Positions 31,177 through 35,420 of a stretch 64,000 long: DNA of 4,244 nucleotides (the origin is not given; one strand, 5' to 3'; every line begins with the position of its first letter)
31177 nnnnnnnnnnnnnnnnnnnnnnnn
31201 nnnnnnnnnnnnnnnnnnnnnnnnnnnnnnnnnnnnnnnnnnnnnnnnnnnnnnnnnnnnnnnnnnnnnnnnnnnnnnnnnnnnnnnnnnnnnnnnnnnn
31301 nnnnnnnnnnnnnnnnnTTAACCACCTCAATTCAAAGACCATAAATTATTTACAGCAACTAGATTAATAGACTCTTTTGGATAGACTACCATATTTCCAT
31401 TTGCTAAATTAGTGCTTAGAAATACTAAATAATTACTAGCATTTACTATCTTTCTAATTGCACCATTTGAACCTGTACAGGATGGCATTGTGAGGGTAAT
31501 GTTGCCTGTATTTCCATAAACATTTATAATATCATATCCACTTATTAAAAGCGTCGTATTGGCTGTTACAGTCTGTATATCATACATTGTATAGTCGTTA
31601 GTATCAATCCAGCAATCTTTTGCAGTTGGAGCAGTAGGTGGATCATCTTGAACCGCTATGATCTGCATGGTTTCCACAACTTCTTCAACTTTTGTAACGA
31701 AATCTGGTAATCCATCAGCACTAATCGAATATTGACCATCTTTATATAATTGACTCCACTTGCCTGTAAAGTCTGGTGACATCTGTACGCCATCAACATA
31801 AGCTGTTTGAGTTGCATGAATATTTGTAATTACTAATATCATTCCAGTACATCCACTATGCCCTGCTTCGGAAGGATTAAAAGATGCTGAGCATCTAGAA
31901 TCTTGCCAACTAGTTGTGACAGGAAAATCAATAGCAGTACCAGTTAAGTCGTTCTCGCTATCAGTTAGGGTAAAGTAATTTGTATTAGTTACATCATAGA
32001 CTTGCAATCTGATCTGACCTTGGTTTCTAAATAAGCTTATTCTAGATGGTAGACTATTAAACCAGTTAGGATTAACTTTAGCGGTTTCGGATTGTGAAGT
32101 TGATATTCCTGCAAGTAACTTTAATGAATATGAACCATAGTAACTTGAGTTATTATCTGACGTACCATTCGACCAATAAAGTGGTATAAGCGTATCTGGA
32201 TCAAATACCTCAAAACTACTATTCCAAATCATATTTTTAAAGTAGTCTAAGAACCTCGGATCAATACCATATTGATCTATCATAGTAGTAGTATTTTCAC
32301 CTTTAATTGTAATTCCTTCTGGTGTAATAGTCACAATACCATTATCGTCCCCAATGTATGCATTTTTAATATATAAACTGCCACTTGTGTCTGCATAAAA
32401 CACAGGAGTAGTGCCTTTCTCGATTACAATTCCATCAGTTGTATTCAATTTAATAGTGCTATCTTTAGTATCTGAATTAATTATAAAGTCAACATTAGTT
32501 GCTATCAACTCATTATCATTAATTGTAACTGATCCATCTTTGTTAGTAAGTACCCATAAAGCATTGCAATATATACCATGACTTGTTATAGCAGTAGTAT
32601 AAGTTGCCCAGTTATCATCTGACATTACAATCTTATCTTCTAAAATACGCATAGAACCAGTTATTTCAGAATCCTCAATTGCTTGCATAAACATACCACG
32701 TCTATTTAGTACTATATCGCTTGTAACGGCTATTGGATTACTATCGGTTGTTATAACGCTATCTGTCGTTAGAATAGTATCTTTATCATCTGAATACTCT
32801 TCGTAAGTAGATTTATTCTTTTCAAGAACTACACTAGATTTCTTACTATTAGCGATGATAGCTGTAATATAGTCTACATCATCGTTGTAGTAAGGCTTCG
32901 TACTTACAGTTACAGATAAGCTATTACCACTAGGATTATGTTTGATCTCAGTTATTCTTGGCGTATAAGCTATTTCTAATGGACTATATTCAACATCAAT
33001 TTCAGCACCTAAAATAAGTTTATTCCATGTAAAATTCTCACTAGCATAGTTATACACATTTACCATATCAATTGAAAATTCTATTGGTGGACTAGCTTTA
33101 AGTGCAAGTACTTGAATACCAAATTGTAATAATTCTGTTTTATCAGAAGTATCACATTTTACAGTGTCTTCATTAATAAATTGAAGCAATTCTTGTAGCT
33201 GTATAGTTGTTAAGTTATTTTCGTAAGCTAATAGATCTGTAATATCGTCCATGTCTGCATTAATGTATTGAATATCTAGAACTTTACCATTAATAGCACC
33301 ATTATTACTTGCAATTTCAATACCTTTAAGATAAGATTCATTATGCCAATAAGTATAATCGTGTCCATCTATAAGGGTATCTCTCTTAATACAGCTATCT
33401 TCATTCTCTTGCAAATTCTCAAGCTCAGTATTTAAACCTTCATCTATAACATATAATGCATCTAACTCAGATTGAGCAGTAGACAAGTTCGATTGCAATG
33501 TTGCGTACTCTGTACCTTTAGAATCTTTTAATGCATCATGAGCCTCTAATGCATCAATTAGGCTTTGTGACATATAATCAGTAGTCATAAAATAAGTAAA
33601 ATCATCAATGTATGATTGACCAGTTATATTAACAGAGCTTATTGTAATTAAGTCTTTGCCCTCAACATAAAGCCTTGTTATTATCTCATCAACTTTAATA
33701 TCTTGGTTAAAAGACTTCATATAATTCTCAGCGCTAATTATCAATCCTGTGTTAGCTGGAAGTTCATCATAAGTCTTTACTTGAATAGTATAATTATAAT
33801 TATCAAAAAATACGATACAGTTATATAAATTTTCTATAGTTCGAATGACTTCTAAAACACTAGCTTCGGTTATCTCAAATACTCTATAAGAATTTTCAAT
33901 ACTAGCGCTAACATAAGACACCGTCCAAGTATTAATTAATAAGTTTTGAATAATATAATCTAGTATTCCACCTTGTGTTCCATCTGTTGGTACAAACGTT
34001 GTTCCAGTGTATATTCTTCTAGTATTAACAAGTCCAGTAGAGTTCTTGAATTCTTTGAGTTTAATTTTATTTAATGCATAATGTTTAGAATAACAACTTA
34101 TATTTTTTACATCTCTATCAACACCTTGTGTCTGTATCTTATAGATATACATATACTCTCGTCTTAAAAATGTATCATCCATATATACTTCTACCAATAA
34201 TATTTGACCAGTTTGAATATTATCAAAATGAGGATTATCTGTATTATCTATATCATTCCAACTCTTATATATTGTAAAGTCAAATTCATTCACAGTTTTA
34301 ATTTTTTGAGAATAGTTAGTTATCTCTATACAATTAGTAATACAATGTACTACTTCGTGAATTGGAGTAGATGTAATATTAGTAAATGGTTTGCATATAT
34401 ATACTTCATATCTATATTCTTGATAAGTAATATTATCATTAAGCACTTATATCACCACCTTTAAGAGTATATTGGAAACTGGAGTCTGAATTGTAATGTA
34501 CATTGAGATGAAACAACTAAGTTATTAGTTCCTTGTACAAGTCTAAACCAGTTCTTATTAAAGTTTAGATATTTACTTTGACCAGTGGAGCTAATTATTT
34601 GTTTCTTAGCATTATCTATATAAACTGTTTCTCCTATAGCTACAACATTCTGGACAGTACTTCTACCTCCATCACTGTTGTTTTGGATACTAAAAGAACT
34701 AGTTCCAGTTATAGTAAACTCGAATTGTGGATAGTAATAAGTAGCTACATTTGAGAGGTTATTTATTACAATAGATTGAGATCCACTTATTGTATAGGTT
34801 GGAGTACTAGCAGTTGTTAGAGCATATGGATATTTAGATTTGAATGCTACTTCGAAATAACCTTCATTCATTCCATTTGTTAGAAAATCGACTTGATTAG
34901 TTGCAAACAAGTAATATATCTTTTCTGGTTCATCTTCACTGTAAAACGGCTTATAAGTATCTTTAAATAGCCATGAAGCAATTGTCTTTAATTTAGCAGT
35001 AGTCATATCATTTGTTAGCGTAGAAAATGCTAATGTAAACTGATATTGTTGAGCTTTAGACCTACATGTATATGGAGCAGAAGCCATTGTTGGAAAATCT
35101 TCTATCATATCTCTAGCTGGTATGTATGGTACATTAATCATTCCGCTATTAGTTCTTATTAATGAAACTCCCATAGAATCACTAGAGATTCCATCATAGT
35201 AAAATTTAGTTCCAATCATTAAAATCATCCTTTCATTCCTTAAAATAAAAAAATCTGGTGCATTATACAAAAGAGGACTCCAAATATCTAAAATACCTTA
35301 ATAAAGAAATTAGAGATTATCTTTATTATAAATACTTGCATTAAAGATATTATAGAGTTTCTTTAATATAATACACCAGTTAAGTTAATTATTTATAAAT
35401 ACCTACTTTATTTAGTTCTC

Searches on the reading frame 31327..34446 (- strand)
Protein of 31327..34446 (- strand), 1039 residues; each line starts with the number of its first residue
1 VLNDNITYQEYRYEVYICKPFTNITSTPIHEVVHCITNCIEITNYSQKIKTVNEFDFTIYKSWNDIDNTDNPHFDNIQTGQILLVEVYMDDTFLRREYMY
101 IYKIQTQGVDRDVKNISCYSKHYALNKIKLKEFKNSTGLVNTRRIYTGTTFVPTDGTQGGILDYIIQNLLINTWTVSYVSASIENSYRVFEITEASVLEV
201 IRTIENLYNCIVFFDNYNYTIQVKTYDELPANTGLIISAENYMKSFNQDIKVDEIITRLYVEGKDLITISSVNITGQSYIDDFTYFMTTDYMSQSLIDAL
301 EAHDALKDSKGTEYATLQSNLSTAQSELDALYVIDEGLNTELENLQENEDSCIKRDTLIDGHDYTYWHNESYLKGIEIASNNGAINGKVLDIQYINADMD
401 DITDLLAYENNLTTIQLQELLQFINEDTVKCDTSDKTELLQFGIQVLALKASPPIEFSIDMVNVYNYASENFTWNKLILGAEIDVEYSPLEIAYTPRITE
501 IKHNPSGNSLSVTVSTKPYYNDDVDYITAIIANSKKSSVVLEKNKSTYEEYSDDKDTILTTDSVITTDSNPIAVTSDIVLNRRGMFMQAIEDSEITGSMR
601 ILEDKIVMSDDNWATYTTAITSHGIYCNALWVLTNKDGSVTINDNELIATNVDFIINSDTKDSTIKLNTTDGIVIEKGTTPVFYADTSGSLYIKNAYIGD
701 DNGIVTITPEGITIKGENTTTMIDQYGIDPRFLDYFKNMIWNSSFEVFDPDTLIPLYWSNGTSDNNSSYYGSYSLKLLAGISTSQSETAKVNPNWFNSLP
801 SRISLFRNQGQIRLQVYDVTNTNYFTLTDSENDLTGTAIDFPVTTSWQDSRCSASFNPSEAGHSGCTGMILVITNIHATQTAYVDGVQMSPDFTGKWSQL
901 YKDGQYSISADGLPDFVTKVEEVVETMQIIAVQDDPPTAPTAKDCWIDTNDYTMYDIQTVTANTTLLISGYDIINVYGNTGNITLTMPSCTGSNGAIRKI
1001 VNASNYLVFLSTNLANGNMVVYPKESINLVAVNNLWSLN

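Call 7: search_protein_families(library=pfam, proteins=[window:31327-34446:-], max_evalue=0.01)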
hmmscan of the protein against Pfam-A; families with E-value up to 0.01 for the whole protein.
window:31327-34446:- (1039 aa): 1 family
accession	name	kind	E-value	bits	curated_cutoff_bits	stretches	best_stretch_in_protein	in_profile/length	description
PF15428.11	Imm26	-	0.006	17.3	23.3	0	53-119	32-98/107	Immunity protein 26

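Call 49: search_protein_families(library=phrogs, proteins=[window:31327-34446:-], max_evalue=0.001)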
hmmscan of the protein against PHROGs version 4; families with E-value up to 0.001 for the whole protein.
window:31327-34446:- (1039 aa): 3 families
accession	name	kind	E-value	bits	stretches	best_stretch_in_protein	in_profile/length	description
phrog_6211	-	tail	1.8e-84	285.5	1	43-653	39-657/1168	minor tail protein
phrog_8704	-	tail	4e-21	75.1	1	149-653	129-653/1719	tail protein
phrog_16381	-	unknown function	1.3e-16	59.7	1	169-289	143-263/2681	-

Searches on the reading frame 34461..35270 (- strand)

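Call 7: search_protein_families(library=pfam, proteins=[window:34461-35270:-], max_evalue=0.01)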
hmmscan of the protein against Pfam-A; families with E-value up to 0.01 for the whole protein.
window:34461-35270:- (269 aa): 3 families
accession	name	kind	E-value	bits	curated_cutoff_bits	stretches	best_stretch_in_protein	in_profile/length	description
PF20753.2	DUF6558_C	-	3.1e-14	53.7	24.4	1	149-261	1-117/119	Phage tail C-terminal domain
PF22768.1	SPP1_Dit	-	4.8e-09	36.8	25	1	180-263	7-95/97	Siphovirus-type tail component, C-terminal domain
PF20195.4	DUF6558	-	1.3e-06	28.9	24.1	1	18-144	1-137/140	Phage tail protein N-terminal domain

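Call 49: search_protein_families(library=phrogs, proteins=[window:34461-35270:-], max_evalue=0.001)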
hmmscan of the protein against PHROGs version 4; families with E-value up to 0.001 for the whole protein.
window:34461-35270:- (269 aa): 3 families
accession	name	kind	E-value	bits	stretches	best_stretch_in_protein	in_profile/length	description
phrog_33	-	tail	3e-20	73.8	1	14-262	30-272/651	distal tail protein Dit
phrog_20852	-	unknown function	9.8e-10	39.7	1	167-265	112-209/214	-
phrog_202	-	tail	1.4e-06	28.5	1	14-193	14-192/523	distal tail protein Dit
